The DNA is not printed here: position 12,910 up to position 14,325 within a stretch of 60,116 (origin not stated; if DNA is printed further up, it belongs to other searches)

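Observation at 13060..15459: Complete CysRS fused to a GT2 glycosyltransferase and a His-rich tail, heading a sugar-oxidoreductase operon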

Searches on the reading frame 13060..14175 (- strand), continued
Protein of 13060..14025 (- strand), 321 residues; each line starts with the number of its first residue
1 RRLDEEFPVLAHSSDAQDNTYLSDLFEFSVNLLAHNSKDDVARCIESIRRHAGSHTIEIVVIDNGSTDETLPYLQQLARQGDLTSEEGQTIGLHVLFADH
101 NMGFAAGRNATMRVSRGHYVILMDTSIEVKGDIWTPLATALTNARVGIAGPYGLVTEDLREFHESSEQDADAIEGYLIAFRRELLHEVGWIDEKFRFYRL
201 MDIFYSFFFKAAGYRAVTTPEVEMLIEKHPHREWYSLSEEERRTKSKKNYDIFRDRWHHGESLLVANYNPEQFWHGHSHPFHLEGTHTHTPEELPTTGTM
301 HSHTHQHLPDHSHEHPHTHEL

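Call 43: find_encoding_contigs(protein=P0354, flank=8000, max_places=2)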
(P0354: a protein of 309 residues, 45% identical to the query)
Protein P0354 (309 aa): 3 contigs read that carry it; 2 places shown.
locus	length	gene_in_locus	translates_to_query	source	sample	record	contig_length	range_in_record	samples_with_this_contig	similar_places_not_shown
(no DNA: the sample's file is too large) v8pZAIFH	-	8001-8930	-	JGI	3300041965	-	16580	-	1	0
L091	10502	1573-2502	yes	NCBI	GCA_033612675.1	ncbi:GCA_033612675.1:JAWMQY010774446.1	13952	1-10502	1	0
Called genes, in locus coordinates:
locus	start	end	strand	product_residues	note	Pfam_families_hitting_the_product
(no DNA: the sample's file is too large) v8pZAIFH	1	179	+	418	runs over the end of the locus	-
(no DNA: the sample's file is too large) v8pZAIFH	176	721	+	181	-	-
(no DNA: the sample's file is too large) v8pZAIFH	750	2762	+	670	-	-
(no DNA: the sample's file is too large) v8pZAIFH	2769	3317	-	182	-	-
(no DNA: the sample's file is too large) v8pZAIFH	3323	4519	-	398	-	PF02771:Acyl-CoA_dh_N, PF02770:Acyl-CoA_dh_M, PF00441:Acyl-CoA_dh_1, PF08028:Acyl-CoA_dh_2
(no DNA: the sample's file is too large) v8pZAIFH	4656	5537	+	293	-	PF03239:FTR1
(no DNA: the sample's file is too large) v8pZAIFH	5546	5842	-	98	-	PF01738:DLH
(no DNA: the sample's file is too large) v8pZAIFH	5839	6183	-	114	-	-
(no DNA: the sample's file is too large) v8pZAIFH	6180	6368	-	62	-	-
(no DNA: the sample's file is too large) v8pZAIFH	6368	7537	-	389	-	-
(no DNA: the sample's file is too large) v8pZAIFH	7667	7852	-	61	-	PF12728:HTH_17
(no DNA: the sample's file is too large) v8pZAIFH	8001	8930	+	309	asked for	PF23493:CysS_C, PF00535:Glycos_transf_2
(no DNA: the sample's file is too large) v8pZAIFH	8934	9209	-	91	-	PF02311:AraC_binding, PF07883:Cupin_2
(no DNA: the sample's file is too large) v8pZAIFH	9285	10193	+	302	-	PF00892:EamA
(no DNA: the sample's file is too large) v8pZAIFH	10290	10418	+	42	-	-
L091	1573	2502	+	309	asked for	PF23493:CysS_C, PF00535:Glycos_transf_2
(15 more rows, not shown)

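Call 44: search_solved_structures(query=A2, max_evalue=0.01, show_alignments=4)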
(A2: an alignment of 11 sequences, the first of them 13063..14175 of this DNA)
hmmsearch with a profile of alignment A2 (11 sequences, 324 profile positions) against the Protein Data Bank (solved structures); distinct sequences matched with E-value up to 0.01: 47.
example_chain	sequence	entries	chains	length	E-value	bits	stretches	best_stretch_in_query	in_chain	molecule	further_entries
2z87_A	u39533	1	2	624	2.2e-14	56.8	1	59-170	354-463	Chondroitin synthase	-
2z86_A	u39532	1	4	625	2.2e-14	56.8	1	59-170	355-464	Chondroitin synthase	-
6p61_A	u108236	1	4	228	4.5e-14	55.8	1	79-273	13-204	Glycosyltransferase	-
8vh7_A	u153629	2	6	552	3e-10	43.2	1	75-169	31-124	Heparosan synthase B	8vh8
8viw_A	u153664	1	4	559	3.1e-10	43.2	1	75-169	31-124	Heparosan synthase B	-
6yv7_B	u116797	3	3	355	6.6e-10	42.1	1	108-207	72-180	Glycosyl transferase, family 2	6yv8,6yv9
6yv7_A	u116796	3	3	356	6.6e-10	42.1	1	108-207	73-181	Glycosyl transferase, family 2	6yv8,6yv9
5hea_A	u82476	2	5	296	4.5e-09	39.4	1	81-170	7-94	Putative glycosyltransferase (GalT1)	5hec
3bcv_A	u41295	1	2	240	3.9e-08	36.3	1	81-182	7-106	Putative glycosyltransferase protein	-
3l7m_A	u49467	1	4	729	5.6e-08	35.8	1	82-179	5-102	Teichoic acid biosynthesis protein F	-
3l7i_A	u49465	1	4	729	5.6e-08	35.8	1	82-179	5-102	Teichoic acid biosynthesis protein F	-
3l7j_A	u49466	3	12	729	5.7e-08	35.8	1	82-179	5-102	Teichoic acid biosynthesis protein F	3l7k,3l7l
1xhb_A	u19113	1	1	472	2.8e-07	33.5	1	81-194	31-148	Polypeptide N-acetylgalactosaminyltransferase 1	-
8uhv_A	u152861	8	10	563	3.8e-07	33.1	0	91-181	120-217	Glycosyl transferase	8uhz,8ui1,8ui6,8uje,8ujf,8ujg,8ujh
8v9q_A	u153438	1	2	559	4.1e-07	32.9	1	81-193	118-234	Polypeptide N-acetylgalactosaminyltransferase 1 soluble form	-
1li5_A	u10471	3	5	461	9.5e-06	28.5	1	5-52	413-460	CYSTEINYL-TRNA SYNTHETASE | Cysteine--tRNA ligase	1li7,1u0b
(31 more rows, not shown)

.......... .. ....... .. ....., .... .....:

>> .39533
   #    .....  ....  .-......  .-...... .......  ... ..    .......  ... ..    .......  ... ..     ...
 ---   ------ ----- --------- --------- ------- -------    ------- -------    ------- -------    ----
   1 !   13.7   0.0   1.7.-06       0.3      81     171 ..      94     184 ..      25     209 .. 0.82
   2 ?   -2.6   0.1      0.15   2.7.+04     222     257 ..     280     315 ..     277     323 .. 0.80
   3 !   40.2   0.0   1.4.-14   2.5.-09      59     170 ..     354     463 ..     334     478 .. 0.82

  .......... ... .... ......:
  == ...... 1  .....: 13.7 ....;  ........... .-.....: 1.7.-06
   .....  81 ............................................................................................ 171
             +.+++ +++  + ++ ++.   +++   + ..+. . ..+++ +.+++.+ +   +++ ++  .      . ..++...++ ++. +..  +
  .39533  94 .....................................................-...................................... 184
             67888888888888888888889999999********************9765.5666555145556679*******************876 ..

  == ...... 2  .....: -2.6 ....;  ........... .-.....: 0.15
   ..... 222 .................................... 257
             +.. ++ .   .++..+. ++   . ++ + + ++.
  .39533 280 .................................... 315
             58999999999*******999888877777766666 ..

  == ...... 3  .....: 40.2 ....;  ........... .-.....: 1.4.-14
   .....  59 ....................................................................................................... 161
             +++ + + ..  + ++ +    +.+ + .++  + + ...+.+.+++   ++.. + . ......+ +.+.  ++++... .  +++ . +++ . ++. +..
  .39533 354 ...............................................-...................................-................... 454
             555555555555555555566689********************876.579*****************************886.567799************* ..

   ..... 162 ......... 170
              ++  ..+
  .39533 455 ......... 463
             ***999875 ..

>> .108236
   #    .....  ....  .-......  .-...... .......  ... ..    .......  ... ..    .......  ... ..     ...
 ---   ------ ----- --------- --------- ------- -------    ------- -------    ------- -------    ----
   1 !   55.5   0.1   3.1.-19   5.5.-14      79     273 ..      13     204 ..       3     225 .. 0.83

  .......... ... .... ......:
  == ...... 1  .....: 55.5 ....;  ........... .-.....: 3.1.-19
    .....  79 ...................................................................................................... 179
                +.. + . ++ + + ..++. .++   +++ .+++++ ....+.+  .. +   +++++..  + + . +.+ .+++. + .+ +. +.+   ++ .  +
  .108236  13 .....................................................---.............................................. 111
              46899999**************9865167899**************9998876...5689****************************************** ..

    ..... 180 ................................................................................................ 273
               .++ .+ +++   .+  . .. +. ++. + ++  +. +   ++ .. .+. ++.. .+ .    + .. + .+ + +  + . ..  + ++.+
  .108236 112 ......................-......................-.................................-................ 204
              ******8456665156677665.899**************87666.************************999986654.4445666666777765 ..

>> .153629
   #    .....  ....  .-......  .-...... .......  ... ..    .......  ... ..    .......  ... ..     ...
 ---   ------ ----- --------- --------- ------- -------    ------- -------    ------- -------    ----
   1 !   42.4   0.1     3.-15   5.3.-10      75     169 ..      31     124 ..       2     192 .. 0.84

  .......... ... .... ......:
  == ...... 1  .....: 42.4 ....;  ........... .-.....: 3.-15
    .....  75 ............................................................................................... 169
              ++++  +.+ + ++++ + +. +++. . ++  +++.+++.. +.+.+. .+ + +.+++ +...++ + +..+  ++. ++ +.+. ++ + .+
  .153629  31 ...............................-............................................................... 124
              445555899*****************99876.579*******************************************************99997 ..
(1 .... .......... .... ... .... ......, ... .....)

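Call 58: search_protein_families(library=ncbifam, proteins=[P0320, P0130], max_evalue=0.001)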
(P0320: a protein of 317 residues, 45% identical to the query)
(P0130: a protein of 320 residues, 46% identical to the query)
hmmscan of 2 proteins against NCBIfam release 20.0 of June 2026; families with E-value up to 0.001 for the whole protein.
P0320 (317 aa): 12 families
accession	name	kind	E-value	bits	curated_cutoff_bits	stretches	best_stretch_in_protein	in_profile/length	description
TIGR03965.1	mycofact_glyco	equivalog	4.5e-11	42.3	280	1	77-202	68-190/467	mycofactocin biosynthesis glycosyltransferase MftF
TIGR03111.1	glyc2_xrt_Gpos1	hypoth_equivalog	2e-10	40.1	363.95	1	81-189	45-154/439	TIGR03111 family XrtG-associated glycosyltransferase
TIGR01556.1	rhamnosyltran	subfamily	2.7e-10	39.9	200.55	1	113-272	19-196/281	rhamnosyltransferase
NF041875.1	EPS_EpsD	equivalog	8.4e-10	38.5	370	1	92-181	6-94/325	exopolysaccharide biosynthesis glycosyltransferase EpsD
TIGR04242.1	nodulat_NodC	equivalog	1.7e-09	37.1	550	1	98-198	62-163/395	chitooligosaccharide synthase NodC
NF047683.1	TeichurnBiosyTuaG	equivalog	1.4e-08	34.7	400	1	92-176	13-96/252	teichuronic acid biosynthesis protein TuaG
NF007482.0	PRK10073.1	equivalog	1.4e-08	34.1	423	1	86-189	7-108/334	glycosyltransferase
TIGR03937.1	PgaC_IcaA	equivalog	1.9e-08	33.7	422.3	1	95-184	55-143/407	poly-beta-1,6-N-acetyl-D-glucosamine synthase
NF038299.1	EPS_HpsN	equivalog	4.4e-06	25.9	425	0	116-221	31-135/317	hormogonium polysaccharide biosynthesis glycosyltransferase HpsN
TIGR04283.1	glyco_like_mftF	equivalog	1.4e-05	24.8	182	1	95-263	9-173/221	TIGR04283 family arsenosugar biosynthesis glycosyltransferase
NF041394.1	GtaseAglG_Halo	equivalog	0.0002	20.8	440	0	91-174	9-90/304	glucosyl-dolichyl phosphate glucuronosyltransferase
NF047588.1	GlcsyltransPgfSStrep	equivalog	0.0003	20.1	500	1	107-178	26-97/308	glycosyltransferase PgfS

P0130 (320 aa): 9 families
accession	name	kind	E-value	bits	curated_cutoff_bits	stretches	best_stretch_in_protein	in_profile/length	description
TIGR03965.1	mycofact_glyco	equivalog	1.8e-13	50.2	280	1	79-276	73-284/467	mycofactocin biosynthesis glycosyltransferase MftF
TIGR03937.1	PgaC_IcaA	equivalog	1.1e-08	34.4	422.3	1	82-194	47-159/407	poly-beta-1,6-N-acetyl-D-glucosamine synthase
NF047683.1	TeichurnBiosyTuaG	equivalog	6.3e-08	32.6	400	1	83-171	9-96/252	teichuronic acid biosynthesis protein TuaG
NF041875.1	EPS_EpsD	equivalog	8.4e-08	32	370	1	83-172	2-90/325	exopolysaccharide biosynthesis glycosyltransferase EpsD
NF007482.0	PRK10073.1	equivalog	2.1e-05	23.7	423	1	82-176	8-100/334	glycosyltransferase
TIGR04283.1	glyco_like_mftF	equivalog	5.9e-05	22.7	182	1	83-188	2-99/221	TIGR04283 family arsenosugar biosynthesis glycosyltransferase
NF047588.1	GlcsyltransPgfSStrep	equivalog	6.6e-05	22.3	500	1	86-172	7-96/308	glycosyltransferase PgfS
TIGR03469.1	HpnB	hypoth_equivalog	8.1e-05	21.8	379.25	1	82-148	46-114/386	hopene-associated glycosyltransferase HpnB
NF038302.1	EPS_HpsE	equivalog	0.00018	20.6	300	1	81-222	2-143/307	hormogonium polysaccharide biosynthesis glycosyltransferase HpsE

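Call 60: find_related_loci(query=A3, collection=metagenome_contigs, flank=8000)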
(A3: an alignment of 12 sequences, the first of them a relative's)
Query A3 (320 aa) in metagenome_contigs; peptide patterns used: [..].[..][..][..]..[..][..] (x = any residue, [..] = any of these).
484 stretches matched a pattern; 298 encode a relative of the query (tblastn E <= 1e-3); the best 80 are kept; 80 distinct loci.
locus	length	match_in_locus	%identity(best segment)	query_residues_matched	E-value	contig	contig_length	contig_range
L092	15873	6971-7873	50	4-309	9e-90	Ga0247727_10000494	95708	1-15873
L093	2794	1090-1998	46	8-308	2e-89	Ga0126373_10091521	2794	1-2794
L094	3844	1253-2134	50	8-308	9e-86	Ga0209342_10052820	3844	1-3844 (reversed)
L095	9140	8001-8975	44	8-319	5e-85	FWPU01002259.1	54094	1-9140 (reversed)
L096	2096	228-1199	43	8-319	4e-87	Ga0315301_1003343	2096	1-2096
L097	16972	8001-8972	43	8-319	6e-84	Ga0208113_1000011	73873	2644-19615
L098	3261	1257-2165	46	8-308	2e-84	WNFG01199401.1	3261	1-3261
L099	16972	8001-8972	43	8-319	2e-83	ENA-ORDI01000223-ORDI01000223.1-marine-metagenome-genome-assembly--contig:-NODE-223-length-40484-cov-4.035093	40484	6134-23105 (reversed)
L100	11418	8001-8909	46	8-308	3e-83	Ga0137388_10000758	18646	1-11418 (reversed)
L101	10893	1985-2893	46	8-308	3e-83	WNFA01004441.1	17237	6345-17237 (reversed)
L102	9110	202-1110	46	8-308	3e-83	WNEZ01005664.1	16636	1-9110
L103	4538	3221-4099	47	8-308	1e-82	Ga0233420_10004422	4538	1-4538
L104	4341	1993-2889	46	4-309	1e-80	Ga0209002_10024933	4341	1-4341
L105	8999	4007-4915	45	8-308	2e-80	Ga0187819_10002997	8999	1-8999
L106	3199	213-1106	45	4-308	3e-81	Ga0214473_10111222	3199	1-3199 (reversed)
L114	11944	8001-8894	46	4-308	1e-79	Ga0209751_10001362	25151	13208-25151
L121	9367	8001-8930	47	2-319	2e-79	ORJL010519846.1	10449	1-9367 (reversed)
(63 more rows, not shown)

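Call 63: search_protein_families(library=pfam, proteins=[L094:311-2143:+, L114:7107-8906:+, L121:7173-8912:+, L103:2396-4114:+, L088:9744-10265:+], max_evalue=0.01)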
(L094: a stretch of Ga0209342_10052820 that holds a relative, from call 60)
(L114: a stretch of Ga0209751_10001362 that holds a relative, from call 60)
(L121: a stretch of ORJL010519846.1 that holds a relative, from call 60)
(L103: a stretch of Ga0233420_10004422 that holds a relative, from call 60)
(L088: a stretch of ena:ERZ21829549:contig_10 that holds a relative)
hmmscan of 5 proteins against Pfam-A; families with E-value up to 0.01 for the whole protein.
L094:311-2143:+ (611 aa): 4 families
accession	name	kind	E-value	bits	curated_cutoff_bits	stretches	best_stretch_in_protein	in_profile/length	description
PF00535.33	Glycos_transf_2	-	3.7e-16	60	23.3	1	387-498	4-115/168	Glycosyl transferase family 2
PF03575.23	Peptidase_S51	-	0.0012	19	23.9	1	32-243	2-196/206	Peptidase family S51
PF23493.1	CysS_C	-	0.0057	17.2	23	0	323-355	13-45/51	Cysteinyl-tRNA ligase anticodon binding domain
PF13641.12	Glyco_tranf_2_3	-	0.0058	17.1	27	0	396-528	16-147/230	Glycosyltransferase like family 2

L114:7107-8906:+ (600 aa): 2 families
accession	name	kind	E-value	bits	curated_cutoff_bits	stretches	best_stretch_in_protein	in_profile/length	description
PF00535.33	Glycos_transf_2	-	1.2e-15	58.3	23.3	1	377-515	6-140/168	Glycosyl transferase family 2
PF23493.1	CysS_C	-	8.7e-05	23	23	1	310-343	13-45/51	Cysteinyl-tRNA ligase anticodon binding domain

L121:7173-8912:+ (580 aa): 2 families
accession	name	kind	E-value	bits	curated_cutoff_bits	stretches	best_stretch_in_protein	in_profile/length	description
PF00535.33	Glycos_transf_2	-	3.1e-16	60.2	23.3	1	356-486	5-132/168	Glycosyl transferase family 2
PF23493.1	CysS_C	-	0.0005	20.6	23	1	291-323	13-45/51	Cysteinyl-tRNA ligase anticodon binding domain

L103:2396-4114:+ (573 aa): 5 families
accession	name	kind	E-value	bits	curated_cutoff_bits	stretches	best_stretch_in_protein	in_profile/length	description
PF00535.33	Glycos_transf_2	-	1.9e-18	67.4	23.3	1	348-496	4-151/168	Glycosyl transferase family 2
PF23493.1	CysS_C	-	0.00012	22.5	23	0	284-316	13-45/51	Cysteinyl-tRNA ligase anticodon binding domain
PF13641.12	Glyco_tranf_2_3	-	0.0014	19.1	27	1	362-487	21-146/230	Glycosyltransferase like family 2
PF03575.23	Peptidase_S51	-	0.0026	17.9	23.9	1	3-210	2-195/206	Peptidase family S51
PF10111.15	Glyco_tranf_2_2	-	0.0029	17.6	27.3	0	367-442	25-101/276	Glycosyltransferase like family 2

L088:9744-10265:+ (174 aa): 1 family
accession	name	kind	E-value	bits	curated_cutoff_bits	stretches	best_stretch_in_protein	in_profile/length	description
PF07920.16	DUF1684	-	2.4e-47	161.2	25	1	32-169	2-139/139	Protein of unknown function (DUF1684)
